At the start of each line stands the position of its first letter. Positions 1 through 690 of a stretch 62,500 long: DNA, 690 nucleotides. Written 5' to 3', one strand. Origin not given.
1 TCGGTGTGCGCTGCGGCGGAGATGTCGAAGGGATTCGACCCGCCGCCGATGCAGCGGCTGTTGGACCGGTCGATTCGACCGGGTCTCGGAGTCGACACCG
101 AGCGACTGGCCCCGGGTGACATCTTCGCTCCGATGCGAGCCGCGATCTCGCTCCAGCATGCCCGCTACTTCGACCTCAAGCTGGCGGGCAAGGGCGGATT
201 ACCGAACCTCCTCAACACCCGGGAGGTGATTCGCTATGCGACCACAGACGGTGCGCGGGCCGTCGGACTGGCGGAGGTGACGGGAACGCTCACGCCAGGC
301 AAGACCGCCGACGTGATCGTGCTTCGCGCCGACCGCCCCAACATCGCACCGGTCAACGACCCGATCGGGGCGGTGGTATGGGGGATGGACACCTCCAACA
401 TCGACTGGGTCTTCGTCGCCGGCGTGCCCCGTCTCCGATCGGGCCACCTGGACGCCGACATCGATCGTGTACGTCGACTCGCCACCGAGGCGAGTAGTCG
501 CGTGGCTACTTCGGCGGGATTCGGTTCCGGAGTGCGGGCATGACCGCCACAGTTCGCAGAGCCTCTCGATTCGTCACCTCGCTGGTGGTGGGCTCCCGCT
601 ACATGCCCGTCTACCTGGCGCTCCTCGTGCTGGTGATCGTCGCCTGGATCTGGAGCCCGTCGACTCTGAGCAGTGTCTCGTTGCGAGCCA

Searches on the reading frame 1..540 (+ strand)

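Call 31: search_protein_families(library=pfam, proteins=[window:1-540:+], max_evalue=0.00001)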
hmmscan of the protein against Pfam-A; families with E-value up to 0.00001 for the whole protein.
window:1-540:+ (180 aa): 2 families
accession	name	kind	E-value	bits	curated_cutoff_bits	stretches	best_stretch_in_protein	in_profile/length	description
PF01979.26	Amidohydro_1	-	7.2e-10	39.1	25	1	3-141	221-342/345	Amidohydrolase family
PF07969.17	Amidohydro_3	-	6.8e-08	32.8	29.7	1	15-114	357-450/472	Amidohydrolase family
